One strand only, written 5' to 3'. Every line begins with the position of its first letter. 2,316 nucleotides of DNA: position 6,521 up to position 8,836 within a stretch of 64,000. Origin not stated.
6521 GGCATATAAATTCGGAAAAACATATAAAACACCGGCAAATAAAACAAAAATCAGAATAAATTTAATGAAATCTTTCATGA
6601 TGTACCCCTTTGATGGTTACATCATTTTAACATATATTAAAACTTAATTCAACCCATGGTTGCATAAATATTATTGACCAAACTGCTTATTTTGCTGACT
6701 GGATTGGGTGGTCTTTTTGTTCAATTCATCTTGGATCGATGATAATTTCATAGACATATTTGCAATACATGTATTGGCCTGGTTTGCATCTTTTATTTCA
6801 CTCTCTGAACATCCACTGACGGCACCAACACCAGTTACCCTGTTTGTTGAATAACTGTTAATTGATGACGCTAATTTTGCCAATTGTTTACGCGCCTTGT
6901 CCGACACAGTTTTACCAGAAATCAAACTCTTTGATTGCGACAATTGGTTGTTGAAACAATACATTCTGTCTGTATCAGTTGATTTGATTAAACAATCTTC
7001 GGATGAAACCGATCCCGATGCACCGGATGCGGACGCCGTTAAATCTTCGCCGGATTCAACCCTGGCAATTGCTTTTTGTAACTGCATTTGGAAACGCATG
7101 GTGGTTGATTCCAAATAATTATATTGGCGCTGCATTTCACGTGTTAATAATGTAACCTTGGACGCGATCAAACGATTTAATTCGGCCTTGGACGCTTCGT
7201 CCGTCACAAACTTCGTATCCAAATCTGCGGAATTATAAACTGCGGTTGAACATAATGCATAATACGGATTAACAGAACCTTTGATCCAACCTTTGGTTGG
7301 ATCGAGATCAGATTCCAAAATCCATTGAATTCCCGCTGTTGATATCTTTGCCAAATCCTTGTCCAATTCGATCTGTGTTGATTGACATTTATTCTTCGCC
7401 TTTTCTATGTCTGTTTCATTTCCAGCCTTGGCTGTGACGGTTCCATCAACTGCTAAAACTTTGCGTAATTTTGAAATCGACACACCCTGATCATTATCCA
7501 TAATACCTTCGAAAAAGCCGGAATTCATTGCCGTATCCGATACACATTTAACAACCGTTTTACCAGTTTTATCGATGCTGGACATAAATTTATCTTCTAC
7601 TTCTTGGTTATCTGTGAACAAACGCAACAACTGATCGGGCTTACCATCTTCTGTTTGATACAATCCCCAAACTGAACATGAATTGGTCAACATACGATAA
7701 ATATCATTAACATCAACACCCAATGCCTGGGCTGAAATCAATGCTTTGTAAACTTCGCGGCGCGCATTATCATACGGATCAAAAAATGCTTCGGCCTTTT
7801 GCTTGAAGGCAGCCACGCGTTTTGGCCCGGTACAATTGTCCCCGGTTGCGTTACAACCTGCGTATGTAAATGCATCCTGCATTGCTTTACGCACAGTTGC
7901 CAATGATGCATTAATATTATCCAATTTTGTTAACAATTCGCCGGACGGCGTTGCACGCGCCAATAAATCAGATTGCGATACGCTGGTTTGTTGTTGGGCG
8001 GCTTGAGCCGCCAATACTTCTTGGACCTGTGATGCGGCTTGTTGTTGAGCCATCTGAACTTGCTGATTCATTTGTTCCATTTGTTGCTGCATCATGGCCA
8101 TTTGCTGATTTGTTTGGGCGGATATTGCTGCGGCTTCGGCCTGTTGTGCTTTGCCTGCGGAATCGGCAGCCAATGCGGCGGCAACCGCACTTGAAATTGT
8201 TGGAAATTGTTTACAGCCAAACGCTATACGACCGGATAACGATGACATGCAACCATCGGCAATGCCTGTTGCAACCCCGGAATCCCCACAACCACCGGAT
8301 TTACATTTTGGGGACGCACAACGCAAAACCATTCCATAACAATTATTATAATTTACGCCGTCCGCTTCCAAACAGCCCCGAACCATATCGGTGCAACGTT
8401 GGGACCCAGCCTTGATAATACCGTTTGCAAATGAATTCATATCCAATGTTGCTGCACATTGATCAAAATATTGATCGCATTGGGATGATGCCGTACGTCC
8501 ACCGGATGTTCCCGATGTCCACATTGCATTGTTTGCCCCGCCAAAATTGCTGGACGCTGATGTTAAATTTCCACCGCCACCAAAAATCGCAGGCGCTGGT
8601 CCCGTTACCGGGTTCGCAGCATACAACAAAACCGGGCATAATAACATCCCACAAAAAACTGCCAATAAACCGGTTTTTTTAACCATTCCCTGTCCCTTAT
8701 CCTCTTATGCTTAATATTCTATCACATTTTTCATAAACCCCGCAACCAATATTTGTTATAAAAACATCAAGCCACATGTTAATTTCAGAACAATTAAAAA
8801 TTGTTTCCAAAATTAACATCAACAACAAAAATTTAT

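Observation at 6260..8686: Operon of a 671-aa Cys- and Gln-rich secreted protein plus a small secreted partner, with no recognisable family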

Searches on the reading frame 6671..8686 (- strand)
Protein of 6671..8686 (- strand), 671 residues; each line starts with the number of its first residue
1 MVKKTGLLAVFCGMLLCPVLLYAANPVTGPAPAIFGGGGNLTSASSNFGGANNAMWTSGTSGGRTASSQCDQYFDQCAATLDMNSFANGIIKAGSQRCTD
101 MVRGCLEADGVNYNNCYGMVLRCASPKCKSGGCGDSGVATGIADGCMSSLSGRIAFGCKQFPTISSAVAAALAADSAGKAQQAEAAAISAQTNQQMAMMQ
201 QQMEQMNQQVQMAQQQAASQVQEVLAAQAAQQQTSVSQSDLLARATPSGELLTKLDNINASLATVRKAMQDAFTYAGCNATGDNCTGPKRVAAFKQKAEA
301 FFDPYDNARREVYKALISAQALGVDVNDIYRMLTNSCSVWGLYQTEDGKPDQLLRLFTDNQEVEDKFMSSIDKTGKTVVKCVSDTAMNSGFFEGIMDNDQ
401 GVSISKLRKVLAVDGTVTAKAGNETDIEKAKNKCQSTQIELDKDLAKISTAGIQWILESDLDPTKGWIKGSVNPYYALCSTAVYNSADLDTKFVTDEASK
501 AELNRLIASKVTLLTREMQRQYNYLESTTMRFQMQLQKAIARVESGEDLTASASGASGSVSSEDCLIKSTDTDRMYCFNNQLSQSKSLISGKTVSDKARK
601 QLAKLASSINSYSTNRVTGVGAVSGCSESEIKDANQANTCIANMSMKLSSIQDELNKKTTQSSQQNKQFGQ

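Call 3: search_protein_families(library=pfam, proteins=[window:6671-8686:-], max_evalue=1)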
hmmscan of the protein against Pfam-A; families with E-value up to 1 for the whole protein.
window:6671-8686:- (671 aa): 2 families
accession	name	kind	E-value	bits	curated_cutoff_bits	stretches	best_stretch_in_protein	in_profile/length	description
PF03997.17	VPS28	-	0.011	15.9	24.5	1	494-554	23-86/188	VPS28 protein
PF02617.22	ClpS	-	0.9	9.8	23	0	353-386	25-58/80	ATP-dependent Clp protease adaptor protein ClpS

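Call 4: search_protein_families(library=ncbifam, proteins=[window:6671-8686:-], max_evalue=1)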
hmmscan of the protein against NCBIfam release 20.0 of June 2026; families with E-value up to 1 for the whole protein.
window:6671-8686:- (671 aa): 1 family
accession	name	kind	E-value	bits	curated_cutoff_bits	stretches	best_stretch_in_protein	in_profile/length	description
NF001315.0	PRK00258.2-4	equivalog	0.11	11.6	413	1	165-249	121-204/284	shikimate dehydrogenase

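Call 6: find_homologous_proteins(query=window:6671-8686:-, max_evalue=0.001)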
Query window:6671-8686:- (671 aa): 86 proteins with E <= 0.001 among 8000 candidates.
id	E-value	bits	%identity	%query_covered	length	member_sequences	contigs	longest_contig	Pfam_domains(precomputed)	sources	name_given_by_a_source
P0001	0.0e+0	1466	100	100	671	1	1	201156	-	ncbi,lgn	-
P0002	2.2e-68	249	36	51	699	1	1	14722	-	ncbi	-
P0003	3.5e-61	226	39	28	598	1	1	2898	-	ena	-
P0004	4.5e-59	219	32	50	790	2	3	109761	-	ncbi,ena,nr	ncbi:MAG: hypothetical protein J6Y49_00895 [Alphaproteobacteria bacterium]|nr:hypothetical protein [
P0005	8.4e-58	214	33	63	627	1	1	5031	-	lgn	-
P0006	7.3e-56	208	39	31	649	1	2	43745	-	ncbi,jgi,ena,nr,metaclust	ncbi:MAG: hypothetical protein FWC61_01225 [Proteobacteria bacterium]|nr:hypothetical protein [Pseud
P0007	1.3e-54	204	48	18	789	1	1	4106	-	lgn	-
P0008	5.7e-54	202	30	54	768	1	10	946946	-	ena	-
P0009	6.6e-54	202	48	18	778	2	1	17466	-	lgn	-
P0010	8.1e-54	201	48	18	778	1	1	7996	-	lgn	-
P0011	2.2e-53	200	29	54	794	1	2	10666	-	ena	-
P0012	2.8e-53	200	48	18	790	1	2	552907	-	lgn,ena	-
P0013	3.0e-53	199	48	18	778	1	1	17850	-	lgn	-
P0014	6.6e-53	198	30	49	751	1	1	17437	-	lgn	-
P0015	7.3e-53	198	27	82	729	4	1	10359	-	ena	-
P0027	5.5e-50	189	40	36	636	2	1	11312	-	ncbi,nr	ncbi:MAG: hypothetical protein LBK26_04650 [Rickettsiales bacterium]|nr:hypothetical protein [Ricket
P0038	5.9e-48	182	38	35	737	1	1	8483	-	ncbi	-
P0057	1.2e-44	171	53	17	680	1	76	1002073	-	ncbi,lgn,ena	-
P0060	5.5e-44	169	31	53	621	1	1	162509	-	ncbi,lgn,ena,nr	ncbi:hypothetical protein HDR61_02265 [bacterium]|nr:hypothetical protein [bacterium]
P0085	8.3e-30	122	29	45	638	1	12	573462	-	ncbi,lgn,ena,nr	ncbi:MAG: hypothetical protein IJQ90_04815 [Alphaproteobacteria bacterium]|nr:hypothetical protein [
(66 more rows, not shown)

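Call 7: search_solved_structures(query=window:6671-8686:-, max_evalue=10)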
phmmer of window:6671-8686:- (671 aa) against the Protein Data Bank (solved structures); distinct sequences matched with E-value up to 10: 4.
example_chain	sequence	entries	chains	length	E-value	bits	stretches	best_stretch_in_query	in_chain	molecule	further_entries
8w4f_D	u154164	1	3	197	0.18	13.5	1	21-76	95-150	Tribody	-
1zu4_A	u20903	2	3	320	0.52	11.9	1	190-259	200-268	ftsY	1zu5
1hjr_A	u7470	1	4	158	0.79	11.3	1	168-227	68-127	HOLLIDAY JUNCTION RESOLVASE (RUVC)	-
1be7_A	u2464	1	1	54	1.3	10.6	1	336-378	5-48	RUBREDOXIN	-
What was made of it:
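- No match to any metal-binding or redox family (calls 3, 4, 7).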

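Call 11: find_encoding_contigs(protein=P0001, flank=10000, max_places=3)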
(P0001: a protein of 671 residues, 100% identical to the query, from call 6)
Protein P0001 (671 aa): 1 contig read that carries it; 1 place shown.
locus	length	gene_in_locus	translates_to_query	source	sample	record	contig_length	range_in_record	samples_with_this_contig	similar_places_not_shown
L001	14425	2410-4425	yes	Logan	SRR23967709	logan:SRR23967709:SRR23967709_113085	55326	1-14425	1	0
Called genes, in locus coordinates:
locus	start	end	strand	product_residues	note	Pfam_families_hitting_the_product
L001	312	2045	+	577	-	PF07973:tRNA_SAD, PF00587:tRNA-synt_2b, PF03129:HGTP_anticodon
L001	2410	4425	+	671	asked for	-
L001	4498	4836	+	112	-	-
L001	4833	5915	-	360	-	PF02463:SMC_N, PF13175:AAA_15 (weak), PF13476:AAA_23 (faint), PF13304:AAA_21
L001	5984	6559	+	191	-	PF00814:TsaD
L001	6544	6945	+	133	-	PF00583:Acetyltransf_1, PF13508:Acetyltransf_7, PF13673:Acetyltransf_10, PF08445:FR47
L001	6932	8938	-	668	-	PF02130:YbeY, PF20154:LNT_N, PF00795:CN_hydrolase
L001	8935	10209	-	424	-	PF00919:UPF0004, PF04055:Radical_SAM, PF01938:TRAM (weak)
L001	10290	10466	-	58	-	-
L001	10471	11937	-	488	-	PF02934:GatB_N, PF02637:GatB_Yqey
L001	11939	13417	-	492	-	PF01425:Amidase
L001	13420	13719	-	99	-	PF02686:GatC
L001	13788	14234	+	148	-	PF03652:RuvX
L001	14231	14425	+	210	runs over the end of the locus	PF01612:DNA_pol_A_exo1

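Call 12: find_encoding_contigs(protein=P0008, flank=8000, max_places=1)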
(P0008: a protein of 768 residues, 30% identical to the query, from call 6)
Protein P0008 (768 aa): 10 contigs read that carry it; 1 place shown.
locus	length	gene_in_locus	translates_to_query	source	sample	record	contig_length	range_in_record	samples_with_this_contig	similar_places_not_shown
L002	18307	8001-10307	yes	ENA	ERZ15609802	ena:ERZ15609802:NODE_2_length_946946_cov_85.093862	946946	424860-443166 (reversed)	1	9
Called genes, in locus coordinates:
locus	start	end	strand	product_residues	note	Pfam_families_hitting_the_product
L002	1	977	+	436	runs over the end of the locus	-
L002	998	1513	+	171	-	PF13717:Zn_ribbon_4 (weak)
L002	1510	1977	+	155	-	-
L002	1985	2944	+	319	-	PF00849:PseudoU_synth_2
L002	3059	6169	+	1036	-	-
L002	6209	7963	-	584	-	PF13306:LRR_5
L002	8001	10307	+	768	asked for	-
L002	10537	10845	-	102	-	PF01541:GIY-YIG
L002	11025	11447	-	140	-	-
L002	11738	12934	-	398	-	-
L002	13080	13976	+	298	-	-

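Call 13: find_encoding_contigs(protein=P0057, flank=8000, max_places=1)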
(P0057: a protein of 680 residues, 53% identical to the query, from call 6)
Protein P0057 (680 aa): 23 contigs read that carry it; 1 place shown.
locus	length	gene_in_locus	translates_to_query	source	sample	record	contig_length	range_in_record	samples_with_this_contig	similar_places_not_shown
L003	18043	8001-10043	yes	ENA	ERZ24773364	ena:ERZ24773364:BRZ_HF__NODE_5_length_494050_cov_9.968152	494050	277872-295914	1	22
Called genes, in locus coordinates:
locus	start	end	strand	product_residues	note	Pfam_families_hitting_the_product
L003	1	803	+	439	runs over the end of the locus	-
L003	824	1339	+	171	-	PF13717:Zn_ribbon_4 (faint)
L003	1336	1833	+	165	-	-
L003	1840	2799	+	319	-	PF00849:PseudoU_synth_2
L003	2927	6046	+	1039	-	-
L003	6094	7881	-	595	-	PF13306:LRR_5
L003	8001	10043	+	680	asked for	-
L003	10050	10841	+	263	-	-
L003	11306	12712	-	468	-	-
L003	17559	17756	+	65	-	-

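Call 14: find_encoding_contigs(protein=P0085, flank=8000, max_places=1)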
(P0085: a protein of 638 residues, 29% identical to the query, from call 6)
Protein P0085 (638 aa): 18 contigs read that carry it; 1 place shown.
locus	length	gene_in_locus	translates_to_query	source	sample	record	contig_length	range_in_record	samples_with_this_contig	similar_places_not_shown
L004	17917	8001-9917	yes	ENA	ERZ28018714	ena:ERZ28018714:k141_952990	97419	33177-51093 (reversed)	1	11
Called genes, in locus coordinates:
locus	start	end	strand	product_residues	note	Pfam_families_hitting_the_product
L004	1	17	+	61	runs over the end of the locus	PF00831:Ribosomal_L29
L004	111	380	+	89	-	PF00366:Ribosomal_S17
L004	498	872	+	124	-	PF00238:Ribosomal_L14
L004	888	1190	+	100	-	PF00467:KOW (weak), PF17136:ribosomal_L24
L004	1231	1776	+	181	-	PF00281:Ribosomal_L5, PF00673:Ribosomal_L5_C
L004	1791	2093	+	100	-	PF00253:Ribosomal_S14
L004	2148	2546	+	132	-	PF00410:Ribosomal_S8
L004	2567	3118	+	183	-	PF00347:Ribosomal_L6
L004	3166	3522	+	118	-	PF00861:Ribosomal_L18p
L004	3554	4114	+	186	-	PF00333:Ribosomal_S5, PF03719:Ribosomal_S5_C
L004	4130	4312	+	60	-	PF00327:Ribosomal_L30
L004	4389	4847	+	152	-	PF00828:Ribosomal_L27A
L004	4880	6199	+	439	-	PF00344:SecY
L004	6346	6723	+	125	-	PF00416:Ribosomal_S13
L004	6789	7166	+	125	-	PF00411:Ribosomal_S11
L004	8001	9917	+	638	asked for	-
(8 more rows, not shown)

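Call 15: find_encoding_contigs(protein=P0002, flank=8000, max_places=1)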
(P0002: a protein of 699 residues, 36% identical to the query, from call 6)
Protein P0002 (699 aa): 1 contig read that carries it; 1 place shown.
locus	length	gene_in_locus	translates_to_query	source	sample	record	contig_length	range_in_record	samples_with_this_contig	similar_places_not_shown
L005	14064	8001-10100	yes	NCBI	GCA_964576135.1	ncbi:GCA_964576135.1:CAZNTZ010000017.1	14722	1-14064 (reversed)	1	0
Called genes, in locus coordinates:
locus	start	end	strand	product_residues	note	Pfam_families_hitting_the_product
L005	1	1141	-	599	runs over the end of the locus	?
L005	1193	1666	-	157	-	PF00177:Ribosomal_S7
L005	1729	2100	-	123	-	PF00164:Ribosom_S12_S23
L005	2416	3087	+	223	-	PF04335:VirB8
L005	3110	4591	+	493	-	PF03524:CagX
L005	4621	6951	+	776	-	PF03743:TrbI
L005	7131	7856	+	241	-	-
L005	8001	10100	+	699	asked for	-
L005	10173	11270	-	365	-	PF02618:YceG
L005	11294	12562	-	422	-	PF00109:ketoacyl-synt, PF02801:Ketoacyl-synt_C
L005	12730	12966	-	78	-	PF14573:PP-binding_2 (weak), PF00550:PP-binding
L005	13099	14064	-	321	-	?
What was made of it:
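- VirB8/VirB9/VirB10 Pfam hits directly upstream in L005 (call 15).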

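Call 25: list_cluster_members(proteins=[P0001, P0087, P0002, P0057, P0004, P0085, P0027, P0060])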
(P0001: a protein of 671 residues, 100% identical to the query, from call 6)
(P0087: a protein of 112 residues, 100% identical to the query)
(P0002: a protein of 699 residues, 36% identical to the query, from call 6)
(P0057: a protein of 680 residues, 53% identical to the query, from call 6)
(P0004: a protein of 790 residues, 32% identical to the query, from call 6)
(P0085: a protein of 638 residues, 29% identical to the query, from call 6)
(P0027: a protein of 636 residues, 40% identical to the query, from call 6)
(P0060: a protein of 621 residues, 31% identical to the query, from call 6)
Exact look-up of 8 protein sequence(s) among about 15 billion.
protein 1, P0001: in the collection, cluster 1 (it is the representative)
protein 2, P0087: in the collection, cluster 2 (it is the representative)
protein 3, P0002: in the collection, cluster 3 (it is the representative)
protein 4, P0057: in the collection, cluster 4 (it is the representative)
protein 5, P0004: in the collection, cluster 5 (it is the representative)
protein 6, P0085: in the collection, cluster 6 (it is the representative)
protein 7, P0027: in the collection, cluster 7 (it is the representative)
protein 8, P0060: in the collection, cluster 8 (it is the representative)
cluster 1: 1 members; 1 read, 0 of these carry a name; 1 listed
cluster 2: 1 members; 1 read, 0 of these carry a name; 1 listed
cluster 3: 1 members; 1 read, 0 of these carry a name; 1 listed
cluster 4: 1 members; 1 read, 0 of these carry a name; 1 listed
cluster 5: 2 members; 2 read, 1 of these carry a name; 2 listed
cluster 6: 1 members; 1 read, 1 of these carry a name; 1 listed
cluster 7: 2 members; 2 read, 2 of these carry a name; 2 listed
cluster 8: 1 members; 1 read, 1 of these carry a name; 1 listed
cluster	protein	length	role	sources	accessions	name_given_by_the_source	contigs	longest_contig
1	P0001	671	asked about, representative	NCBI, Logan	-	-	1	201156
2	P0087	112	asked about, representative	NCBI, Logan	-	-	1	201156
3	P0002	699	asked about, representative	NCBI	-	-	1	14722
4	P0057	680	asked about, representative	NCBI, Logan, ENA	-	-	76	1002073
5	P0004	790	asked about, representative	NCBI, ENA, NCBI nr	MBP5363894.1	MAG: hypothetical protein J6Y49_00895 [Alphaproteobacteria bacterium] | hypothetical protein [Alphaproteobacteria bacterium]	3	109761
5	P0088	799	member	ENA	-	-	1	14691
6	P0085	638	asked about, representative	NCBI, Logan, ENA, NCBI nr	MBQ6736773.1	MAG: hypothetical protein IJQ90_04815 [Alphaproteobacteria bacterium] | hypothetical protein [Alphaproteobacteria bacterium]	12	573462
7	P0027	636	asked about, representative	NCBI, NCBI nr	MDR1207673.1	MAG: hypothetical protein LBK26_04650 [Rickettsiales bacterium] | hypothetical protein [Rickettsiales bacterium]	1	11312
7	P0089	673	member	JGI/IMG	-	hypothetical protein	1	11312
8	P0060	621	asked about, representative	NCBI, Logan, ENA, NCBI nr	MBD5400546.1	hypothetical protein HDR61_02265 [bacterium] | hypothetical protein [bacterium]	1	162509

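Call 28: find_related_loci(query=A2, collection=genome_contigs, flank=10000)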
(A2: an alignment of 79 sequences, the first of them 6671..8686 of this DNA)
Query A2 (671 aa) in genome_contigs; peptide patterns used: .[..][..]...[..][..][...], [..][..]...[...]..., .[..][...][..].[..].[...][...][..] (x = any residue, [..] = any of these).
503 stretches matched a pattern; 271 encode a relative of the query (tblastn E <= 1e-3); the best 80 are kept; 80 distinct loci.
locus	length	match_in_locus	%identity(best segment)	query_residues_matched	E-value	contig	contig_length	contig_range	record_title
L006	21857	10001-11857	30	110-670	2e-68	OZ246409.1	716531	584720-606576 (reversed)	MAG: uncultured Muribaculaceae bacterium isolate SRP089250_co1_503 genome assembly, chromosome: 1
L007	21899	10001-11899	29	10-604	3e-62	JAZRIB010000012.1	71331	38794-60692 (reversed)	MAG: Candidatus Enterousia sp. isolate T1900045477_YK20190171.MAGScoT_cleanbin_000036 SGB_7287_k141_842679, whole genome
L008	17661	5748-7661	28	112-665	4e-62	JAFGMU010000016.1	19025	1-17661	MAG: Alphaproteobacteria bacterium isolate Zod_Metabat.497 k87_3888862, whole genome shotgun sequence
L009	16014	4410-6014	34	112-603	9e-62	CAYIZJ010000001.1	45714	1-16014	MAG TPA_asm: uncultured Muribaculaceae bacterium isolate ERP123703_co1_23 genome assembly, contig: NODE_735_length_45714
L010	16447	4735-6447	32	112-602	9e-59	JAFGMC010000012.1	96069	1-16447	MAG: Alphaproteobacteria bacterium isolate Zod_Metabat.441 k87_10241782, whole genome shotgun sequence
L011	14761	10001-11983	27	112-662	2e-56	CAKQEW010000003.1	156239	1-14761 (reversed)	MAG: uncultured Alphaproteobacteria bacterium isolate REFINED_METABAT215_TOP10_CONTIGS_1500_ASSEMBLY_K77_MERGED__Hadza_M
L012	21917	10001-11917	27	103-660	4e-51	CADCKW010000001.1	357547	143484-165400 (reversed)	MAG: uncultured proteobacterium isolate RUG14746 genome assembly, contig: RUG14746_asm_1, whole genome shotgun sequence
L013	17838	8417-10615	34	112-658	5e-49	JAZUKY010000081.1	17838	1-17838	MAG: Candidatus Enterousia sp. isolate T1900045247_TH20190017.MAGScoT_cleanbin_000110 SGB_5674_k141_3277634, whole genom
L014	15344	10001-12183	28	112-602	9e-48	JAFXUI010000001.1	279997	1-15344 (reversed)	MAG: Alphaproteobacteria bacterium isolate RGIG6753 Sheep_Rumen-3__c249916, whole genome shotgun sequence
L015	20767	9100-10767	28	111-540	2e-47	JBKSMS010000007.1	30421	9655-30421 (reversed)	MAG: Alphaproteobacteria bacterium isolate 82_22-119 k141_1529096, whole genome shotgun sequence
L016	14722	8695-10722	36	7-652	2e-46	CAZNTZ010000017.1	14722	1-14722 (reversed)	MAG TPA_asm: uncultured Muribaculaceae bacterium isolate SRP192927_co1_972 genome assembly, contig: NODE_8936_length_147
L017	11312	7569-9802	40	112-602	4e-46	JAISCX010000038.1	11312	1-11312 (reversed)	MAG: Rickettsiales bacterium isolate Gx485_bin105 k119_3590422, whole genome shotgun sequence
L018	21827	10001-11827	28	112-609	6e-46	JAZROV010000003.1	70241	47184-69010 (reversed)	MAG: Candidatus Enterousia sp. isolate T1900045386_YK20190076.MAGScoT_cleanbin_000013 SGB_6911_k141_2138091, whole genom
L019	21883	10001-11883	30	112-557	6e-46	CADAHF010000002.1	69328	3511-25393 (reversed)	MAG: uncultured proteobacterium isolate RUG13292 genome assembly, contig: RUG13292_asm_2, whole genome shotgun sequence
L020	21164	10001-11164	31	7-379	3e-45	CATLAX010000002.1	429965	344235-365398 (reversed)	MAG TPA_asm: uncultured Alphaproteobacteria bacterium isolate MGG05853_1680015463 genome assembly, contig: ERR3199562_11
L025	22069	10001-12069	33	112-595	2e-43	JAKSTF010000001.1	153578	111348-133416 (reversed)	MAG: Alphaproteobacteria bacterium isolate Horse_feces300 MAG300_1, whole genome shotgun sequence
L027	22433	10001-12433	30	16-658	4e-43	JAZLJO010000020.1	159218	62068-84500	MAG: Candidatus Enterousia sp. isolate T1900044962_TA20190024.MAGScoT_cleanbin_000037 SGB_3966_k141_52346, whole genome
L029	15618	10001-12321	38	108-657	6e-43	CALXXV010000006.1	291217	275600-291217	MAG: uncultured Alphaproteobacteria bacterium isolate E08__bin46 genome assembly, contig: E08__k127_1716458, whole genom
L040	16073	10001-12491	36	112-664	1e-41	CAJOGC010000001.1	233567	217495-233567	uncultured Alphaproteobacteria bacterium isolate Sheep_2_mag_61 genome assembly, contig: scaffold_6, whole genome shotgu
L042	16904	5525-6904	30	217-618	2e-41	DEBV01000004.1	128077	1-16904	MAG TPA_asm: Alphaproteobacteria bacterium UBA2947 UBA2947_contig_3256, whole genome shotgun sequence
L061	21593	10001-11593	25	112-560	2e-37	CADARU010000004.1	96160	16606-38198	MAG: uncultured proteobacterium isolate RUG13568 genome assembly, contig: RUG13568_asm_4, whole genome shotgun sequence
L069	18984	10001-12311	33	99-540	2e-36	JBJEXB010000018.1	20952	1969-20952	MAG: Candidatus Enterousia sp. isolate SARD02_bin.047 NODE_1504_length_20952_cov_6.644207, whole genome shotgun sequence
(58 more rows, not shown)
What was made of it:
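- Distribution in 271 species genomes of Enterousia, Alphaproteobacteria and Rickettsiales-labelled gut MAGs: call 28.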
